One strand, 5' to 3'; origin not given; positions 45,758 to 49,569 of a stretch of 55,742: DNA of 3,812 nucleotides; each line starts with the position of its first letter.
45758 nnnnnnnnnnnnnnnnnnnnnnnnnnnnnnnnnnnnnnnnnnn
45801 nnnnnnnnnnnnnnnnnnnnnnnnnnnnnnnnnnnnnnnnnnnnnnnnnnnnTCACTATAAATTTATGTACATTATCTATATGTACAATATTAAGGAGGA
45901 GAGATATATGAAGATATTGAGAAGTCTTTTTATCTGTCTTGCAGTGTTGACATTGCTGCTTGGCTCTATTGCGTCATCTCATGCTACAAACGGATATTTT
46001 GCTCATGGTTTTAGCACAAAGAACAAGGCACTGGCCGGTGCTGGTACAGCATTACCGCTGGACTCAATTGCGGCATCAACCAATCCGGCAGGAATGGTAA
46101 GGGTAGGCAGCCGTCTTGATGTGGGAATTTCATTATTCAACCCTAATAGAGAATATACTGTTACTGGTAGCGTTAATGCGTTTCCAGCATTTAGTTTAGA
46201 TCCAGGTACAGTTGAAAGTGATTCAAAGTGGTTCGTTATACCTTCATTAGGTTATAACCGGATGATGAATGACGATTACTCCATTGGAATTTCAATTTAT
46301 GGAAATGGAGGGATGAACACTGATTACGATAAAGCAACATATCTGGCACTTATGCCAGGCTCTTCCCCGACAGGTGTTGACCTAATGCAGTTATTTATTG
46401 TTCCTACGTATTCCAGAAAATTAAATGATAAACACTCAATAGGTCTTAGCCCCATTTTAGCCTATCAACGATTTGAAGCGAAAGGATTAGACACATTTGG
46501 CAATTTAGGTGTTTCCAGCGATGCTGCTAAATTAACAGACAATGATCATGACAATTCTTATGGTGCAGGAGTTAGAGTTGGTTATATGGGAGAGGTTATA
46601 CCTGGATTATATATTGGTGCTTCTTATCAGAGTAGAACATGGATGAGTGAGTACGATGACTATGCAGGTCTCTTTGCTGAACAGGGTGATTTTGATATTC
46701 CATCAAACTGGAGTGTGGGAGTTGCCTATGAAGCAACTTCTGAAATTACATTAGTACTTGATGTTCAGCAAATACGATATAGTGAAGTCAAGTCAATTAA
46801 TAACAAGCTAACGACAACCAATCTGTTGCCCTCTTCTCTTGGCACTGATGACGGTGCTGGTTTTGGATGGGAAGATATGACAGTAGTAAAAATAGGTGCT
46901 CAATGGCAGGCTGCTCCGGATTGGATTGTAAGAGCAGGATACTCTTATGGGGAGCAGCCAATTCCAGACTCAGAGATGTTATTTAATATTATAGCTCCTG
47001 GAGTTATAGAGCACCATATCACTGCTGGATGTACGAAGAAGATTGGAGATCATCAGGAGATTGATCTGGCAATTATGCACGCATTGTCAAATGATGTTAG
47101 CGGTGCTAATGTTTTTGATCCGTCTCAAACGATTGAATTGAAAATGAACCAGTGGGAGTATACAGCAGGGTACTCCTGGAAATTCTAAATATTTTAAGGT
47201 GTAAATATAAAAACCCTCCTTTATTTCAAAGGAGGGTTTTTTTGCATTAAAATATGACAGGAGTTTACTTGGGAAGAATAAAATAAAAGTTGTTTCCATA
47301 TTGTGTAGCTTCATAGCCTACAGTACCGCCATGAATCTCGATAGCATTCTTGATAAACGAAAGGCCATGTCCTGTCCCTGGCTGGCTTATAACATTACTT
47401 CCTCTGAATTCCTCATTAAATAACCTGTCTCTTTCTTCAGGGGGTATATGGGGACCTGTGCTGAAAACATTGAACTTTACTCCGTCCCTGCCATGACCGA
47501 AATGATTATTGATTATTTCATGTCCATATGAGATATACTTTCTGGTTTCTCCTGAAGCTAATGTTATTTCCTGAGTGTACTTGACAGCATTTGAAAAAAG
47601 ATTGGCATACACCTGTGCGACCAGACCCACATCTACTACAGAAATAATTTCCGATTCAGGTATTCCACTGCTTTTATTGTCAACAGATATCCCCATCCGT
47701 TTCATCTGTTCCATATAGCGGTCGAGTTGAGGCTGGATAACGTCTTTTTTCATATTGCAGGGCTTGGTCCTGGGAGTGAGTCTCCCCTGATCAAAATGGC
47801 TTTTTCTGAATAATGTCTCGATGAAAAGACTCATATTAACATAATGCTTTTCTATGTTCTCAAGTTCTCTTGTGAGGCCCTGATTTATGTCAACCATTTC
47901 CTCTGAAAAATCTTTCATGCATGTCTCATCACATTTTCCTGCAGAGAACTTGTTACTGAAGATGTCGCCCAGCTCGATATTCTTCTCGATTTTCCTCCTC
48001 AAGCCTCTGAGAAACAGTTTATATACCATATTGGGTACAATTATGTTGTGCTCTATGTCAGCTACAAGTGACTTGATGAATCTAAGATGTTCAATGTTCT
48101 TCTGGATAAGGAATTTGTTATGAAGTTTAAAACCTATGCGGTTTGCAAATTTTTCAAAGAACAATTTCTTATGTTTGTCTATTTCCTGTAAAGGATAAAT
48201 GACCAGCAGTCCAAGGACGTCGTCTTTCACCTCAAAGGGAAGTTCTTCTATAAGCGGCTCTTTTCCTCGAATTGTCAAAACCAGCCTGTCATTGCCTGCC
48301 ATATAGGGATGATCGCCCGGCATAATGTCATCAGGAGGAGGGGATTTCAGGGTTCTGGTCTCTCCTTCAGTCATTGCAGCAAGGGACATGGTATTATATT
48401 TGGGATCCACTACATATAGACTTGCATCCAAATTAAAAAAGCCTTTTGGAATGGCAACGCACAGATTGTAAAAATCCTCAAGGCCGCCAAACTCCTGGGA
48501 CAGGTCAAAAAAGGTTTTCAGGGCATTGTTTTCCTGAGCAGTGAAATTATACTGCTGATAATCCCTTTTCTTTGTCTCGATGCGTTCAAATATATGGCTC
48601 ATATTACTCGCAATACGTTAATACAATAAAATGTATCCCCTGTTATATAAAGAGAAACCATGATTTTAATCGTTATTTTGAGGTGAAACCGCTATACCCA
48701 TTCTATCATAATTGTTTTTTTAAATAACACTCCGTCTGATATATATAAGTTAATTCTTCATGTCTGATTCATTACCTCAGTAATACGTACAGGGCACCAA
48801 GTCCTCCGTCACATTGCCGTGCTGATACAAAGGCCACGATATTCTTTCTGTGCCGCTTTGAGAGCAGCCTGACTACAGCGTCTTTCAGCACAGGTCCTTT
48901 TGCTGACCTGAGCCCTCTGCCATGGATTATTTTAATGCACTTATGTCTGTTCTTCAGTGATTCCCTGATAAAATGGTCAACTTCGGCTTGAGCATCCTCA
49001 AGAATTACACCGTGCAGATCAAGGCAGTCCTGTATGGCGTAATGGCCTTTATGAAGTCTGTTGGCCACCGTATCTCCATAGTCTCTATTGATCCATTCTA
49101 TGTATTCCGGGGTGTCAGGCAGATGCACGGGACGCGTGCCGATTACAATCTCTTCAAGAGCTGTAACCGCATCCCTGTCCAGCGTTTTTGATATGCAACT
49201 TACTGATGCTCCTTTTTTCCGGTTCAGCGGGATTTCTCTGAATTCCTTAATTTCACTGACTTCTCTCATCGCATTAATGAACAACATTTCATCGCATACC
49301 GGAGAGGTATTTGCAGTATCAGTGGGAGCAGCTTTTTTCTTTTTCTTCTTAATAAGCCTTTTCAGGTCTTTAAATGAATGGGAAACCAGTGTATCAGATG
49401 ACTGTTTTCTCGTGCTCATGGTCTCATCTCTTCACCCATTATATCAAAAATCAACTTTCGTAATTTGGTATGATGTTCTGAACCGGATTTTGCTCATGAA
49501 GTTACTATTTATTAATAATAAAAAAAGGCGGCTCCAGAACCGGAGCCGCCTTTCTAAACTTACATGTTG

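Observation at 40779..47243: Sigma-54-driven YedE / DsrE / TusA sulfur-relay island extended by a secreted double-DUF302 protein and a FadL-type outer-membrane channel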

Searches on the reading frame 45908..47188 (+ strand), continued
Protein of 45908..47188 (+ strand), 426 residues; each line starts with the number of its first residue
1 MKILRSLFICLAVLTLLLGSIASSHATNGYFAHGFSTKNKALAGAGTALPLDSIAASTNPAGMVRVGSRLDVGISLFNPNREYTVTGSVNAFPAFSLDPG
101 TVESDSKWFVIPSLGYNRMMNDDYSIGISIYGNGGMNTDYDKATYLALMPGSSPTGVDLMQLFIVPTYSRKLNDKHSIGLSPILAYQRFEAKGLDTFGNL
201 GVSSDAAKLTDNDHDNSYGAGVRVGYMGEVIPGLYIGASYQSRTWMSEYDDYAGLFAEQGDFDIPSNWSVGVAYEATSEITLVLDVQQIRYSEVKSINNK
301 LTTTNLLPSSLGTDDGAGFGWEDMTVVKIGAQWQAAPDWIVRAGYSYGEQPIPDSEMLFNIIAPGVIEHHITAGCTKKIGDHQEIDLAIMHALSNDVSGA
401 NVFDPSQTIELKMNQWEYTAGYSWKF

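Call 80: search_solved_structures(query=A6, max_evalue=0.001)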
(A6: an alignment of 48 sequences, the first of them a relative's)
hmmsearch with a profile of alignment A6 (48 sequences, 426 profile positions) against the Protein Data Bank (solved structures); distinct sequences matched with E-value up to 0.001: 17.
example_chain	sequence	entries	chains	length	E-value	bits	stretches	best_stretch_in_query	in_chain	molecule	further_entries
3bry_A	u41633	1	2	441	3.3e-27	98.4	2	217-426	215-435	TbuX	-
3brz_A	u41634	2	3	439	1.9e-25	92.6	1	209-426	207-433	TodX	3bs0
6z37_A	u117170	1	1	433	2.8e-23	85.4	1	209-426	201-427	TodX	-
6z38_A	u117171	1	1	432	5e-23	84.6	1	209-426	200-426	TodX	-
6z34_A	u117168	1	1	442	3.1e-20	75.4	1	205-426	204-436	CymD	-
3pf1_A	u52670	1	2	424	7.8e-05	24.7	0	116-398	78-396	Long-chain fatty acid transport protein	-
2r8a_A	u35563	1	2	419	0.00016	23.6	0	117-398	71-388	Long-chain fatty acid transport protein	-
2r4l_A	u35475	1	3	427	0.00016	23.6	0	117-398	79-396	Long-chain fatty acid transport protein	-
2r89_A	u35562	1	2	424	0.00016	23.6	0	116-398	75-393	Long-chain fatty acid transport protein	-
3dwn_A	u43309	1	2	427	0.00017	23.6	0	102-398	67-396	Long-chain fatty acid transport protein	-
2r4p_A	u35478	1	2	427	0.00017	23.6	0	117-398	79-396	Long-chain fatty acid transport protein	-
2r4n_A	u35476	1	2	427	0.00018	23.4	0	117-398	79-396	Long-chain fatty acid transport protein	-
3pgs_A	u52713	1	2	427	0.00019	23.4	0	116-398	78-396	Long-chain fatty acid transport protein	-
3pgu_A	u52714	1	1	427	0.00019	23.4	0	116-398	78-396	Long-chain fatty acid transport protein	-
3pgr_A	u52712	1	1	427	0.00019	23.4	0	116-398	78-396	Long-chain fatty acid transport protein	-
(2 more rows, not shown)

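Call 87: predict_structure(alignment_id=A6)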
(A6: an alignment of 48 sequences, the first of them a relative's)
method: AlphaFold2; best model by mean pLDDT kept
length: 426 residues; sequences in the alignment: 48
mean_pLDDT: 85.6   pTM: 0.84
mean pLDDT of the five models: 85.6, 81.9, 81.7, 80.1, 79.7
residues with pLDDT >= 90: 205; 70-90: 167; 50-70: 41; < 50: 13
segments of 3 or more residues with pLDDT < 50: 20-29, 31-33
pLDDT, mean of each block of 10 residues (from residue 1): 68 62 38 70 88 79 94 88 88 77 81 93 96 77 70 79 94 97 93 86 89 92 97 97 92 78 89 96 95 85 73 84 93 97 93 83 80 96 95 88 89 89 95
secondary structure, 60 per line:
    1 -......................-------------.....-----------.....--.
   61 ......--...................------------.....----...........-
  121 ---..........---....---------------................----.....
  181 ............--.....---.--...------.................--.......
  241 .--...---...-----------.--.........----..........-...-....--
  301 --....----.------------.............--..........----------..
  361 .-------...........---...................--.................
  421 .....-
elements in order: H2-23 H37-41 H53-57 H60-66 E69-87 E100-104 E109-119 E124-133 E137-140 E156-171 E176-192 H195-199 E215-231 E234-241 E244-246 E267-275 E280-289 H295-298 H303-306 E324-336 E339-348 E369-379 E383-401 E404-425

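Call 89: fold_search(model_id=the predicted structure, library=pdb)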
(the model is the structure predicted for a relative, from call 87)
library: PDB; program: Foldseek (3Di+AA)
matches with E <= 10: 876; with E <= 0.001: 444
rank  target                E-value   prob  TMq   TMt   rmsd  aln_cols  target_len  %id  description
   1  3bs0_A                6.6e-24  1.00  0.69  0.71   6.4       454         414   17  Crystal structure of the P. putida toluene transporter TodX (released 2008-06-10)
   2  3pf1_A                1.7e-22  1.00  0.68  0.68   8.0       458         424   17  E. coli FadL Asp348Ala mutant (released 2011-05-25)
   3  3pgs_A                6.2e-22  1.00  0.71  0.71   7.5       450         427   17  Phe3Gly mutant of EcFadL (released 2011-05-25)
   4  3dwn_A                8.3e-22  1.00  0.69  0.70   8.2       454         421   18  Crystal structure of the long-chain fatty acid transporter FadL mutant A77E/S100R (released 2008-12-16)
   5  3brz                  1.2e-21  1.00  0.67  0.71   7.0       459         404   17  Crystal structure of the Pseudomonas putida toluene transporter TodX (released 2008-06-10)
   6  2r8a_A                1.7e-21  1.00  0.67  0.79   5.0       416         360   17  Crystal structure of the long-chain fatty acid transporter FadL mutant delta N8 (released 2008-09-23)
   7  3pgr                  1.7e-21  1.00  0.68  0.76   5.1       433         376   18  Asp348Arg mutant of EcFadL (released 2011-05-25)
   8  3pgs_B                2.4e-21  1.00  0.68  0.68   8.1       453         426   18  Phe3Gly mutant of EcFadL (released 2011-05-25)
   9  3bry_A                4.6e-21  1.00  0.62  0.68   8.6       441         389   19  Crystal structure of the Ralstonia pickettii toluene transporter TbuX (released 2008-06-10)
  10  1t1l_A                5.7e-21  1.00  0.68  0.69   7.5       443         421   17  Crystal structure of the long-chain fatty acid transporter FadL (released 2004-06-15)
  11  2r89_A                1.1e-20  1.00  0.66  0.77   5.2       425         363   17  Crystal structure of the long-chain fatty acid transporter FadL mutant delta N3 (released 2008-09-23)
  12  2r88_A                1.2e-20  1.00  0.66  0.76   5.9       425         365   17  Crystal structure of the long-chain fatty acid transporter FadL mutant delta S3 kink (released 2008-09-23)
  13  3pgu                  1.2e-20  1.00  0.69  0.72   6.9       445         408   17  Phe3Glu mutant of EcFadL (released 2011-05-25)
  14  2r4o_A                1.4e-20  1.00  0.67  0.68   8.0       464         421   15  Crystal structure of the long-chain fatty acid transporter FadL mutant delta NPA (released 2008-09-16)
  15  1t16_A                1.6e-20  1.00  0.69  0.69   8.1       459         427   17  Crystal structure of the bacterial fatty acid transporter FadL from Escherichia coli (released 2004-06-15)
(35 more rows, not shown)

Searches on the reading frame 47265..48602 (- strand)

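Call 3: search_protein_families(library=pfam, proteins=[window:47265-48602:-], max_evalue=0.01)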
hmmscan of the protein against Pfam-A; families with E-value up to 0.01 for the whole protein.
window:47265-48602:- (445 aa): 1 family
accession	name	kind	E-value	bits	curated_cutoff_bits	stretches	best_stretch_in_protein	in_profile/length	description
PF02518.31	HATPase_c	-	3.8e-14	53.5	26.4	1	327-444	5-108/111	Histidine kinase-, DNA gyrase B-, and HSP90-like ATPase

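Call 4: search_protein_families(library=ncbifam, proteins=[window:47265-48602:-], max_evalue=0.01)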
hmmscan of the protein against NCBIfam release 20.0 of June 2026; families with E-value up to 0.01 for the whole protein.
window:47265-48602:- (445 aa): 40 families (the best 25 are shown)
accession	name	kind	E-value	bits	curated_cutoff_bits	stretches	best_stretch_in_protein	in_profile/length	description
NF045595.1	HK_scytonemin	equivalog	1e-14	53.9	865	1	321-444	525-634/637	scytonemin biosynthesis sensor histidine kinase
NF006800.0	PRK09303.1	equivalog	1.2e-13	50.8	342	1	242-444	191-376/383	histidine kinase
NF046044.1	PnpS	equivalog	6.4e-13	48.5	400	1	247-444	210-390/390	two-component system histidine kinase PnpS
NF007793.0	PRK10490.1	equivalog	1.1e-11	43.5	1123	1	246-444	703-881/895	two-component system sensor histidine kinase KdpD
NF033092.0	HK_WalK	equivalog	3.1e-11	42.6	725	1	257-444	422-593/594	cell wall metabolism sensor histidine kinase WalK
TIGR01386.1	cztS_silS_copS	subfamily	4.2e-10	39.2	292.55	1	322-442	348-455/457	heavy metal sensor histidine kinase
NF008312.0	PRK11100.1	equivalog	6.1e-10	38.5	356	1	246-434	293-462/477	two-component system sensor histidine kinase CreC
NF045911.1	TCSHisKinNblS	equivalog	6.7e-09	34.6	1000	1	324-441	501-616/621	two-component system sensor histidine kinase NblS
NF033091.0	HK_VanS_ACDEFG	equivalog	2.6e-08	33.3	400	1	316-442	178-291/293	vancomycin resistance histidine kinase VanS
TIGR02956.1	TMAO_torS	equivalog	4.1e-08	31.8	676.5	1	301-444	555-681/967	TMAO reductase system sensor histidine kinase/response regulator TorS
TIGR02966.1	phoR_proteo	equivalog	4.4e-08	32.5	334.2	1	240-432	147-321/333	phosphate regulon sensor histidine kinase PhoR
NF007004.0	PRK09467.1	equivalog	5.5e-08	32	415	1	357-433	347-423/440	two-component system sensor histidine kinase EnvZ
NF047465.1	hybrid_HK_LvrA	exception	1e-07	30.4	1200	1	228-445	625-818/819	hybrid histidine kinase/response regulator LvrA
NF041880.1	EPS_EpsF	equivalog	1.1e-07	30.7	900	1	238-443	306-491/492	response regulator EpsF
NF041832.1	near_NosP_CTERM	subfamily_domain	1.3e-07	31.1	400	1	247-419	46-198/370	NahK/ErcS family hybrid sensor histidine kinase/response regulator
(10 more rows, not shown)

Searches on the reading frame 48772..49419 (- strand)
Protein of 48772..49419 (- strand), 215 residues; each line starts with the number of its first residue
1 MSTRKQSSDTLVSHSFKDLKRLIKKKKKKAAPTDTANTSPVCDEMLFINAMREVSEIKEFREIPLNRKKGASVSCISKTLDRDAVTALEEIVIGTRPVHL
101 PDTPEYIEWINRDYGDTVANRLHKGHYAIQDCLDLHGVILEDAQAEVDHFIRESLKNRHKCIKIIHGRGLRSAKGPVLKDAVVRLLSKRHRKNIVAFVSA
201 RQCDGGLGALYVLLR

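Call 75: search_protein_families(library=pfam, proteins=[window:48772-49419:-], max_evalue=0.000001)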
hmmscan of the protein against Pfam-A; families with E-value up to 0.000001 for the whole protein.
window:48772-49419:- (215 aa): 1 family
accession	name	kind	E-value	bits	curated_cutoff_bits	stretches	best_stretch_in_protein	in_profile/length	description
PF01713.27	Smr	-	8.2e-20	71.2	25.7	1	133-215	1-77/77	Smr domain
